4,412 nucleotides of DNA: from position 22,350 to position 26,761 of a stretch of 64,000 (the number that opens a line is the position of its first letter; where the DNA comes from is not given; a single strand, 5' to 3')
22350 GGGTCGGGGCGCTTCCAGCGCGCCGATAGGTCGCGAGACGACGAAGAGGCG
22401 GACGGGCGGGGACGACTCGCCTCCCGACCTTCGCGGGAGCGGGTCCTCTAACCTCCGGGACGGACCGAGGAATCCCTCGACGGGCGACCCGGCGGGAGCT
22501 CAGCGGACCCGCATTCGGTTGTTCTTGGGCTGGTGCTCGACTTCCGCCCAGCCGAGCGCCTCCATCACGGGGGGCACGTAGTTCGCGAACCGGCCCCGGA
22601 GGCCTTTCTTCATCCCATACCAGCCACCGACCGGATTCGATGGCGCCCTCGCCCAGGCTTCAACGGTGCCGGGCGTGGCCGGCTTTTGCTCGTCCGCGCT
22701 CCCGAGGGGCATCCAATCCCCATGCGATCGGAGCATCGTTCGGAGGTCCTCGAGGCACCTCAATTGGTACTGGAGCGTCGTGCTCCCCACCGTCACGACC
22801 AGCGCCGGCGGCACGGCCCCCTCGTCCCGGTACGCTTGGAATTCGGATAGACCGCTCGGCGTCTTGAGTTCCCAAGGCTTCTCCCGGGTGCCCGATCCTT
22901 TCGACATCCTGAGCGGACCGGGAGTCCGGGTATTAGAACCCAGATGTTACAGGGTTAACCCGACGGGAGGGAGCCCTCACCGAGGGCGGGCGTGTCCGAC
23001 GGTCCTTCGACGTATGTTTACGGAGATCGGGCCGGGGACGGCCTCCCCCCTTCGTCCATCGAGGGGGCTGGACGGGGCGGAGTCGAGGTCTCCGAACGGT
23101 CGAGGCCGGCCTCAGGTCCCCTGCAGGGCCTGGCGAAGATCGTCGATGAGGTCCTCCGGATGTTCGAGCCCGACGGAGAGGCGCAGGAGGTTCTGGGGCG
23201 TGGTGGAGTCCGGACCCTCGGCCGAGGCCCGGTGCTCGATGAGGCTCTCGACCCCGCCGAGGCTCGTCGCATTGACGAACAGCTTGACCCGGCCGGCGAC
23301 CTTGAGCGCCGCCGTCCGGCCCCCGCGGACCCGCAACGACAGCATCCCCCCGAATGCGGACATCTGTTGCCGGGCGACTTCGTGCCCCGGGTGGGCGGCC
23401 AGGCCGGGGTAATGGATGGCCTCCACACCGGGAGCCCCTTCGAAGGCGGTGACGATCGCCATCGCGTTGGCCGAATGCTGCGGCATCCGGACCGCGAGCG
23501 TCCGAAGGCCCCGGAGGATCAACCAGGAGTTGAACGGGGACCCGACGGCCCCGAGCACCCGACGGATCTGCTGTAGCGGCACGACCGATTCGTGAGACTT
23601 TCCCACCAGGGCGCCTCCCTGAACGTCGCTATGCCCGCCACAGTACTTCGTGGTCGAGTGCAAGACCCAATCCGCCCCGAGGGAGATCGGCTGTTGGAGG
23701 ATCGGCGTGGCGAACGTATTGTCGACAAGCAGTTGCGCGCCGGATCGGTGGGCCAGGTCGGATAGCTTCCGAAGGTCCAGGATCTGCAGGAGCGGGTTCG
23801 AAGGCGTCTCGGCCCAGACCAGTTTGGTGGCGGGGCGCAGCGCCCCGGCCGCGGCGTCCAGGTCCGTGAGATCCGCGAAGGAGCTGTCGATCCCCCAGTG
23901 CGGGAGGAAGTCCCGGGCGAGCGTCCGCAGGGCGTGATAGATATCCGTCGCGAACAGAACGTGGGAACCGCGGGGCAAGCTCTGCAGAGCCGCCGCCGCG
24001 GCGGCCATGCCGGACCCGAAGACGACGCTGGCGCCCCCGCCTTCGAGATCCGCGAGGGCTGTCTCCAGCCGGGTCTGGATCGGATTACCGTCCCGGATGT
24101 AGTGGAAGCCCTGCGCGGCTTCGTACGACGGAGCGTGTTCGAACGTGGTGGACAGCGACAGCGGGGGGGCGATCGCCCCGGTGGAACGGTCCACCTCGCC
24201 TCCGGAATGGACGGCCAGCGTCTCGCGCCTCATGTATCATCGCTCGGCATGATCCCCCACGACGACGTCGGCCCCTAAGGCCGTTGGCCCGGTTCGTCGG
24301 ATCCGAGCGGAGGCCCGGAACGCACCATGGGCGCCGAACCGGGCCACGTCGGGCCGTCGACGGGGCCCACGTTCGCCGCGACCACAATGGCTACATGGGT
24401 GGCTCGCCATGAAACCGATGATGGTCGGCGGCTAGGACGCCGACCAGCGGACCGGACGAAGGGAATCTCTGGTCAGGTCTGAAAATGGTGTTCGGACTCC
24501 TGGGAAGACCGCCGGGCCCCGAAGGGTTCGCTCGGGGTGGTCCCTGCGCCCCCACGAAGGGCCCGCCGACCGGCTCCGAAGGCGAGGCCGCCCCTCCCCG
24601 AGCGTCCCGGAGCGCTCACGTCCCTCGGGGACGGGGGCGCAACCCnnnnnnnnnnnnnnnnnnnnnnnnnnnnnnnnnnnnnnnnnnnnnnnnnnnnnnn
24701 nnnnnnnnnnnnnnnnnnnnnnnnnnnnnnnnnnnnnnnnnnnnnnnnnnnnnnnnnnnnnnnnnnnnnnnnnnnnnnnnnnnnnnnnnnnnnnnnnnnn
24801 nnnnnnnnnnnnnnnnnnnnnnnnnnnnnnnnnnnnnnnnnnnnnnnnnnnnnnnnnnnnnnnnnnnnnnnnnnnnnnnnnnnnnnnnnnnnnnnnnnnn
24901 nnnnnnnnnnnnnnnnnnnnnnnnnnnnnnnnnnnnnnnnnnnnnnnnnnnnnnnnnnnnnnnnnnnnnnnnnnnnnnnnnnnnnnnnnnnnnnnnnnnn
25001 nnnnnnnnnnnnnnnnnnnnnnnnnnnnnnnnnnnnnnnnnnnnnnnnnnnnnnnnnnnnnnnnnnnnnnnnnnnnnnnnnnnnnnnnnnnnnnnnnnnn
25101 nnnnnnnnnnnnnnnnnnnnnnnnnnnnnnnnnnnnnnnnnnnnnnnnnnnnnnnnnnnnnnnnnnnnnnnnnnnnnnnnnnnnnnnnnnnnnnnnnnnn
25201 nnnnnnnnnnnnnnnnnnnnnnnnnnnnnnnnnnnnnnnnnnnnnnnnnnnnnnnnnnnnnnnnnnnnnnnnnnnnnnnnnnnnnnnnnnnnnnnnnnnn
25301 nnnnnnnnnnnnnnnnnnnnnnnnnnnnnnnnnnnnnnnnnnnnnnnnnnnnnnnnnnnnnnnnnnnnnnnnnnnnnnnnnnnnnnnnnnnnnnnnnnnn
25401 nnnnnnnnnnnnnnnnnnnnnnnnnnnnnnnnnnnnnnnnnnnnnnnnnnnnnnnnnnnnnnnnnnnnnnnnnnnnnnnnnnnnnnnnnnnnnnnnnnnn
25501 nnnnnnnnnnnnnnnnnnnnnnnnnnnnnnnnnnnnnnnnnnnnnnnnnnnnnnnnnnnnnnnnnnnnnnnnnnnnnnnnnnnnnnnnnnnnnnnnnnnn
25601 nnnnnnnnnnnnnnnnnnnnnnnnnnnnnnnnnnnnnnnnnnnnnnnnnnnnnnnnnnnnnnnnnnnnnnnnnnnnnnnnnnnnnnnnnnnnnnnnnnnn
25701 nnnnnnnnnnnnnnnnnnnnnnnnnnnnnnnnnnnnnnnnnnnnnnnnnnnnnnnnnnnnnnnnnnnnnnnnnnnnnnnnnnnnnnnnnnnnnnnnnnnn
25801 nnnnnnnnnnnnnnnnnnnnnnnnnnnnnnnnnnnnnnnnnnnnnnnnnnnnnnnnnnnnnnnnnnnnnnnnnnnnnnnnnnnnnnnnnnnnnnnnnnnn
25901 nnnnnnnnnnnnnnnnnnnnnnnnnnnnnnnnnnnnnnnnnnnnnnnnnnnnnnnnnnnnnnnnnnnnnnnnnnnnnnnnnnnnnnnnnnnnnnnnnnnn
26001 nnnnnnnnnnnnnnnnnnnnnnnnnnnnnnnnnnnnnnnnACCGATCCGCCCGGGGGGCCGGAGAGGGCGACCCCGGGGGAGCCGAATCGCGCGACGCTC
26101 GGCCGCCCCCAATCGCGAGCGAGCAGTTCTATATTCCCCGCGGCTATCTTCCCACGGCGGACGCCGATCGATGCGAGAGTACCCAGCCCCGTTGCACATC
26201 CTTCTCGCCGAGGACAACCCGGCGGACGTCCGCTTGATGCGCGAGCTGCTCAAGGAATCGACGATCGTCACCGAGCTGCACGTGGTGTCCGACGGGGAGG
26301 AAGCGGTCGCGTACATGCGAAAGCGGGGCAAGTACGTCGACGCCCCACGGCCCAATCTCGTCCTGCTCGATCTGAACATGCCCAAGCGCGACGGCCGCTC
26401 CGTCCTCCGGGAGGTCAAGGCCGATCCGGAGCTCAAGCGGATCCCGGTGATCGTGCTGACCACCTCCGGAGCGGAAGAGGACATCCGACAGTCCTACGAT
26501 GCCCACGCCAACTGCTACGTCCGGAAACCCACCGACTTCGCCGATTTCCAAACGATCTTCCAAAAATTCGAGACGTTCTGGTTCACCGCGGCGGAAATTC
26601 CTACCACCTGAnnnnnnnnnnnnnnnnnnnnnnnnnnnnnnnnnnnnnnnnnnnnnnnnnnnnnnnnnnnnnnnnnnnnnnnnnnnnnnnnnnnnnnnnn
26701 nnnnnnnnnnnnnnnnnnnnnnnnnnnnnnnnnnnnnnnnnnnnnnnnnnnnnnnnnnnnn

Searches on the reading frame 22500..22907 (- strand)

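Call 3: search_protein_families(library=pfam, proteins=[window:22500-22907:-], max_evalue=0.01)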
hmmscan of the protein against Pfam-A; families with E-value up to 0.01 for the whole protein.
window:22500-22907:- (135 aa): 1 family
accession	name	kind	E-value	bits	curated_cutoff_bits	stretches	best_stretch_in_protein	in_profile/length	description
PF21619.2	DUF6855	-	8.4e-65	217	27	1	5-134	2-131/132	Family of unknown function (DUF6855)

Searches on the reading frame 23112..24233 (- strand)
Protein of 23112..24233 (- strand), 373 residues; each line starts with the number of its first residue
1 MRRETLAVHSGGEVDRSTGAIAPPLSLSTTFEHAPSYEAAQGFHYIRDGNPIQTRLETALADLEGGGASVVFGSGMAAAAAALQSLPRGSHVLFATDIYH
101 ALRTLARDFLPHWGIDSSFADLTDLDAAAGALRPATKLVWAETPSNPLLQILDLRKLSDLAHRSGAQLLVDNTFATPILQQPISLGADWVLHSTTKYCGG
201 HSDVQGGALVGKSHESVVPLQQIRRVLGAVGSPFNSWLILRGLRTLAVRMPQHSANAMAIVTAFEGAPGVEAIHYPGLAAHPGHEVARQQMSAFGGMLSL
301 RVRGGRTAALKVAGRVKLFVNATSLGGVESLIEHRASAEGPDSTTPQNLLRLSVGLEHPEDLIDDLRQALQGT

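Call 69: search_protein_families(library=pfam, proteins=[window:23112-24233:-], max_evalue=0.0001)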
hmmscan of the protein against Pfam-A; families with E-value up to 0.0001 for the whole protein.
window:23112-24233:- (373 aa): 2 families
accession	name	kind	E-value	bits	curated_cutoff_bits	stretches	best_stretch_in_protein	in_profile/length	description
PF01053.26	Cys_Met_Meta_PP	-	3.2e-113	378.6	27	1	4-371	1-381/381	Cys/Met metabolism PLP-dependent enzyme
PF00155.27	Aminotran_1_2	-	2.9e-05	23.9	19.7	1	53-176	44-190/361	Aminotransferase class I and II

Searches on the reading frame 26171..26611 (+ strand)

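Call 47: search_protein_families(library=pfam, proteins=[window:26171-26611:+], max_evalue=0.001)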
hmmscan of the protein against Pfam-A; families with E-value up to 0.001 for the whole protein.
window:26171-26611:+ (146 aa): 1 family
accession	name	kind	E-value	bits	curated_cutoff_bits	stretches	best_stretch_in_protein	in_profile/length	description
PF00072.30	Response_reg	-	3.2e-20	72.8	30.2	1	10-128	1-108/111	Response regulator receiver domain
